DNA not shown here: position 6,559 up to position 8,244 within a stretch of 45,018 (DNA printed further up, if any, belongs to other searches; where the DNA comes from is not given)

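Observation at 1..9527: Eight-gene coupled operon joining HdrA(L)BC/MvhD to a split glutamate synthase and a MetF: candidate undescribed electron-bifurcating complex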

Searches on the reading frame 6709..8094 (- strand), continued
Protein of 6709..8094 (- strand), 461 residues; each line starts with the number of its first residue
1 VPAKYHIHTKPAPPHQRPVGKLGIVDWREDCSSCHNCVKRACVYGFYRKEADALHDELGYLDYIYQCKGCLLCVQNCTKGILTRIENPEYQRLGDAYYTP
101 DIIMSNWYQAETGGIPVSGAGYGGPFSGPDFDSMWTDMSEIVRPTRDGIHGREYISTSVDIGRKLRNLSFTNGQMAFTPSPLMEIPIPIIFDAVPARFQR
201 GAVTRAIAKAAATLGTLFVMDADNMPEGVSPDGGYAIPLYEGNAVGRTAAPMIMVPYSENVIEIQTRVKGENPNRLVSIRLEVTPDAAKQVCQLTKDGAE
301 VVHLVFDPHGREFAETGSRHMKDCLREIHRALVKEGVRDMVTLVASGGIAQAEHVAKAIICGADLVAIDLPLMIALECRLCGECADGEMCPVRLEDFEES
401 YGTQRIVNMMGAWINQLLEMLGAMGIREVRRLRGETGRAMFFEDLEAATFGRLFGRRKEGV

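Call 97: search_protein_families(library=pfam, proteins=[P0397, P0390, P0396, P0364, P0372, P0388, P0391, P0400, P0415, P0450], max_evalue=0.00001)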
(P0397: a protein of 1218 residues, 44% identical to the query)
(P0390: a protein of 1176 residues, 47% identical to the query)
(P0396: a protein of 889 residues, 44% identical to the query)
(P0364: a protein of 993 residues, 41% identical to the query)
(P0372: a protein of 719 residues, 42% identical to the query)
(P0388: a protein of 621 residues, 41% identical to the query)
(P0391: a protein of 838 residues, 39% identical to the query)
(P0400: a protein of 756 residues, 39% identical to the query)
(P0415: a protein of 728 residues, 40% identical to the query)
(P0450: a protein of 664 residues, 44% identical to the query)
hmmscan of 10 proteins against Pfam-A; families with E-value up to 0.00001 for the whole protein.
P0397 (1218 aa): 9 families
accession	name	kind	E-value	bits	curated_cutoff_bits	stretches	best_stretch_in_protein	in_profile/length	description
PF01565.28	FAD_binding_4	-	1.1e-35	122.8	26.4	1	76-213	1-138/139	FAD binding domain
PF13534.11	Fer4_17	-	1.2e-12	48.6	22.2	1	578-642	2-60/61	4Fe-4S dicluster domain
PF02913.24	FAD-oxidase_C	-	1.3e-12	48.4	21.2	1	453-498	198-247/248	FAD linked oxidases, C-terminal domain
PF12838.12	Fer4_7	-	2.3e-11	44.4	27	1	578-640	2-50/52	4Fe-4S dicluster domain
PF13187.11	Fer4_9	-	8.4e-11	42.2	27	0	578-641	2-50/52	4Fe-4S dicluster domain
PF13237.11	Fer4_10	-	3.3e-10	40.2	25.5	0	750-801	2-53/53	4Fe-4S dicluster domain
PF13183.11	Fer4_8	-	4e-10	40.5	27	1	576-641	3-67/68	4Fe-4S dicluster domain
PF13484.11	Fer4_16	-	1.1e-09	39.3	30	0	578-639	2-64/66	4Fe-4S double cluster binding domain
PF01645.23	Glu_synthase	-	2.4e-08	34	20.4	1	1055-1157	259-368/369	Conserved region in glutamate synthase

P0390 (1176 aa): 11 families
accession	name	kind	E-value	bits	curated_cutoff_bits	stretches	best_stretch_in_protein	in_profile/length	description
PF01565.28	FAD_binding_4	-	4.7e-30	104.5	26.4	1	68-204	3-138/139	FAD binding domain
PF01645.23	Glu_synthase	-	7.2e-16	58.7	20.4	1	971-1141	184-368/369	Conserved region in glutamate synthase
PF13187.11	Fer4_9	-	4.4e-11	43.1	27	1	580-644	1-50/52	4Fe-4S dicluster domain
PF12838.12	Fer4_7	-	7.9e-11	42.7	27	1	580-644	1-51/52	4Fe-4S dicluster domain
PF13183.11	Fer4_8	-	1.8e-10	41.7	27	1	578-644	2-67/68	4Fe-4S dicluster domain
PF13237.11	Fer4_10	-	3.6e-10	40.1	25.5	1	576-641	4-52/53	4Fe-4S dicluster domain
PF00037.32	Fer4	-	4.8e-09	36.1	21.1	0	579-593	6-20/24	4Fe-4S binding domain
PF02913.24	FAD-oxidase_C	-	6.6e-09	36.3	21.2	1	241-494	8-247/248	FAD linked oxidases, C-terminal domain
PF13534.11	Fer4_17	-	1.1e-08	35.9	22.2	1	580-645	1-60/61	4Fe-4S dicluster domain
PF13484.11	Fer4_16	-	1.2e-08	36.1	30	0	580-642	1-64/66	4Fe-4S double cluster binding domain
PF14697.11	Fer4_21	-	1.1e-06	29.1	35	0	770-820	5-56/59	4Fe-4S dicluster domain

P0396 (889 aa): 8 families
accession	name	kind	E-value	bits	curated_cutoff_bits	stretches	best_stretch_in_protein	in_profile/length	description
PF01645.23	Glu_synthase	-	1.2e-15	58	20.4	1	669-836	193-368/369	Conserved region in glutamate synthase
PF13187.11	Fer4_9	-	1.4e-12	47.9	27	2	434-481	1-50/52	4Fe-4S dicluster domain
PF12838.12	Fer4_7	-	4.9e-12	46.6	27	1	252-315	2-51/52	4Fe-4S dicluster domain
PF13484.11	Fer4_16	-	1.1e-11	45.8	30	0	252-315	2-66/66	4Fe-4S double cluster binding domain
PF13534.11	Fer4_17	-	1.7e-11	44.9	22.2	1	252-316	2-60/61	4Fe-4S dicluster domain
PF13183.11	Fer4_8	-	1.9e-11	44.8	27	1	250-315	3-67/68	4Fe-4S dicluster domain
PF13237.11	Fer4_10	-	6.7e-11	42.4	25.5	0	432-479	6-53/53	4Fe-4S dicluster domain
PF14697.11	Fer4_21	-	8.2e-07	29.5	35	0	430-485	3-59/59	4Fe-4S dicluster domain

P0364 (993 aa): 3 families
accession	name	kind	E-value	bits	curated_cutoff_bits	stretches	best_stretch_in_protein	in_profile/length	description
PF01645.23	Glu_synthase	-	6.3e-111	371.5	20.4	2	650-961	57-368/369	Conserved region in glutamate synthase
PF04898.20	Glu_syn_central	-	1.5e-08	34.8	22.8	0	839-892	160-214/277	Glutamate synthase central domain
PF01070.24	FMN_dh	-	1.3e-07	31.4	24.9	0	861-903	267-309/350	FMN-dependent dehydrogenase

P0372 (719 aa): 1 family
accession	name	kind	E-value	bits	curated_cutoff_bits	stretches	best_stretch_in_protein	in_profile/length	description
PF01645.23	Glu_synthase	-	5.4e-14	52.6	20.4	1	260-428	188-368/369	Conserved region in glutamate synthase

P0388 (621 aa): 5 families
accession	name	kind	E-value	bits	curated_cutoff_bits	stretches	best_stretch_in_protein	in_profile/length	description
PF01645.23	Glu_synthase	-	2.8e-15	56.8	20.4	1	319-427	253-368/369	Conserved region in glutamate synthase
PF13187.11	Fer4_9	-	7.5e-08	32.7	27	0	29-77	1-51/52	4Fe-4S dicluster domain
PF12838.12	Fer4_7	-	4e-07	30.8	27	0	29-77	1-52/52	4Fe-4S dicluster domain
PF00037.32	Fer4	-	1.9e-06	27.9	21.1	0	497-515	2-20/24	4Fe-4S binding domain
PF14697.11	Fer4_21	-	2.6e-06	27.9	35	0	26-80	4-59/59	4Fe-4S dicluster domain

P0391 (838 aa): 5 families
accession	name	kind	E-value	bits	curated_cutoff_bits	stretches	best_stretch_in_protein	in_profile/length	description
PF01645.23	Glu_synthase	-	3.2e-101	339.6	20.4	2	506-811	63-368/369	Conserved region in glutamate synthase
PF01070.24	FMN_dh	-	1e-08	35.1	24.9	1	714-754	270-310/350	FMN-dependent dehydrogenase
PF03060.21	NMO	-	3.7e-08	33.6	28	0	669-754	155-230/331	Nitronate monooxygenase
PF04898.20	Glu_syn_central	-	4e-08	33.4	22.8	0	246-389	126-263/277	Glutamate synthase central domain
PF00478.31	IMPDH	-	1.5e-07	31.2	25.6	0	693-747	187-237/345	IMP dehydrogenase / GMP reductase domain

P0400 (756 aa): 2 families
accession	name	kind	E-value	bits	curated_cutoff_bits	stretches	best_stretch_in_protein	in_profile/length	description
PF01645.23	Glu_synthase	-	3.9e-34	118.9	20.4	2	662-755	56-150/369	Conserved region in glutamate synthase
PF13187.11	Fer4_9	-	1.8e-08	34.7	27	0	30-78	1-51/52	4Fe-4S dicluster domain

P0415 (728 aa): 3 families
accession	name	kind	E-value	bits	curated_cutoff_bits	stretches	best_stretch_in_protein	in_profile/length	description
PF01645.23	Glu_synthase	-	2.2e-98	330.3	20.4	2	394-694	67-367/369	Conserved region in glutamate synthase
PF12838.12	Fer4_7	-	2.2e-07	31.7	27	0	251-302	2-52/52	4Fe-4S dicluster domain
PF01070.24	FMN_dh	-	1e-06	28.5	24.9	1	596-636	268-308/350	FMN-dependent dehydrogenase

P0450 (664 aa): 1 family
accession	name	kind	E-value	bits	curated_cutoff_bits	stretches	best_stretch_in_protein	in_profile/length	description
PF01645.23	Glu_synthase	-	1.1e-10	41.7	20.4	1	424-480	260-316/369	Conserved region in glutamate synthase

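Call 98: find_encoding_contigs(protein=P0397, flank=8000, max_places=2)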
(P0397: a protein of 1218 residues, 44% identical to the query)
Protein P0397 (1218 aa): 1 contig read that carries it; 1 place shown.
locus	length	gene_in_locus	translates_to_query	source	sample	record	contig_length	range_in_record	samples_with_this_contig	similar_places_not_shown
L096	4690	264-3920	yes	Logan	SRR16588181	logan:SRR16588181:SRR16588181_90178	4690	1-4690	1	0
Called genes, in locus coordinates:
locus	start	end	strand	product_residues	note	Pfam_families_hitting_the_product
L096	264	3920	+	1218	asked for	PF01565:FAD_binding_4, PF02913:FAD-oxidase_C (weak), PF12838:Fer4_7 (weak), PF13183:Fer4_8, PF13187:Fer4_9 (weak), PF13484:Fer4_16 (weak), PF13534:Fer4_17 (weak), PF01645:Glu_synthase, +2 more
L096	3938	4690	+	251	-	?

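Call 99: find_encoding_contigs(protein=P0390, flank=10000, max_places=3)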
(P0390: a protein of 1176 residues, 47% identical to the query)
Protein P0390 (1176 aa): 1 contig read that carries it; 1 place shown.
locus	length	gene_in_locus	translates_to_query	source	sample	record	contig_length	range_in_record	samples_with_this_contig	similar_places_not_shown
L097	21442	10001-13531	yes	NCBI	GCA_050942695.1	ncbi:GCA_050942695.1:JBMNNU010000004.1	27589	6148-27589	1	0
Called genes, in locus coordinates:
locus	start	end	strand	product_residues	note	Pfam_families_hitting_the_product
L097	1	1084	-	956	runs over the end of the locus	PF01490:Aa_trans, PF03222:Trp_Tyr_perm, PF22168:DIP2311-like_C (weak)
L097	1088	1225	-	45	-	-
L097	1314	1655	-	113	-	-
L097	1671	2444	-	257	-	PF01656:CbiA, PF09140:MipZ (faint), PF10609:ParA, PF13614:AAA_31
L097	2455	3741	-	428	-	PF00672:HAMP (weak)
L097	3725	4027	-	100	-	-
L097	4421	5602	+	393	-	PF02608:Bmp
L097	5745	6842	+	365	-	PF13367:PrsW-protease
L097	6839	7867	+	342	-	PF03704:BTAD, PF07719:TPR_2 (faint), PF13428:TPR_14 (faint), PF14559:TPR_19 (faint)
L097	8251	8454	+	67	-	-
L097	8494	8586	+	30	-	PF03306:AAL_decarboxy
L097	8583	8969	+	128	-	PF03306:AAL_decarboxy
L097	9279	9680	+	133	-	-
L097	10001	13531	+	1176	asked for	PF01565:FAD_binding_4, PF02913:FAD-oxidase_C, PF12838:Fer4_7 (weak), PF13183:Fer4_8, PF13187:Fer4_9 (weak), PF13237:Fer4_10 (weak), PF13484:Fer4_16 (weak), PF01645:Glu_synthase, +3 more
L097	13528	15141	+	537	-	PF12838:Fer4_7 (faint), PF13534:Fer4_17 (faint), PF13187:Fer4_9 (faint), PF01645:Glu_synthase, PF00478:IMPDH (weak), PF03060:NMO (faint), PF01070:FMN_dh (weak)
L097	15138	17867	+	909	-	PF13522:GATase_6 (weak), PF01493:GXGXG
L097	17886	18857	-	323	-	PF01565:FAD_binding_4, PF02873:MurB_C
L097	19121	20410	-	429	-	PF00089:Trypsin, PF13365:Trypsin_2, PF00595:PDZ (faint), PF13180:PDZ_2, PF17820:PDZ_6 (weak)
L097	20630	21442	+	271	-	?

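Call 101: search_protein_families(library=ncbifam, proteins=[P0390, P0396], max_evalue=1e-8)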
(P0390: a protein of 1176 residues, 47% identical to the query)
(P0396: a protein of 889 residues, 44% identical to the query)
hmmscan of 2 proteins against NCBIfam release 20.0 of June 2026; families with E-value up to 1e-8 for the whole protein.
P0390 (1176 aa): 8 families
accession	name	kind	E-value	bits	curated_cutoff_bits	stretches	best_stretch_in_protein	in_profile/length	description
TIGR00387.1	glcD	equivalog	9.9e-37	126.7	567.9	1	69-494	1-413/413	glycolate oxidase subunit GlcD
NF008408.0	PRK11230.1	equivalog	2.6e-22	79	897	1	61-268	51-264/499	glycolate oxidase subunit GlcD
NF053785.1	DcplphribOxDprE1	equivalog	5.6e-19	68.7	500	1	68-233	17-182/449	decaprenylphosphoryl-beta-D-ribose oxidase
TIGR01678.1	FAD_lactone_ox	subfamily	3.3e-16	59.2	396.8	1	62-234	11-181/438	sugar 1,4-lactone oxidase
TIGR01679.1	bact_FAD_ox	subfamily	7.6e-14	51.4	292.25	1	64-238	10-179/419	FAD-linked oxidoreductase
NF041227.1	BagG_FevA2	exception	5.2e-12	45.1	850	1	66-241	46-217/455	bagremycin/ferroverdin biosynthesis FAD-dependent oxygenase BagG/FevA2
NF041226.1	BagK_FevA1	equivalog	2.4e-10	39.4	800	1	63-235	38-207/453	bagremycin/ferroverdin biosynthesis FAD-dependent oxygenase BagK/FevA1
NF049975.1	2HglutDHaseYdiJ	equivalog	8.2e-10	37.1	1350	0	59-203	45-191/1018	D-2-hydroxyglutarate dehydrogenase YdiJ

P0396 (889 aa): 1 family
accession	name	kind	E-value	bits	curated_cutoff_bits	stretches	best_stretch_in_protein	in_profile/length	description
NF008434.0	PRK11274.1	equivalog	3.8e-10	39.3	333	0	245-334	18-111/409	glycolate oxidase subunit GlcF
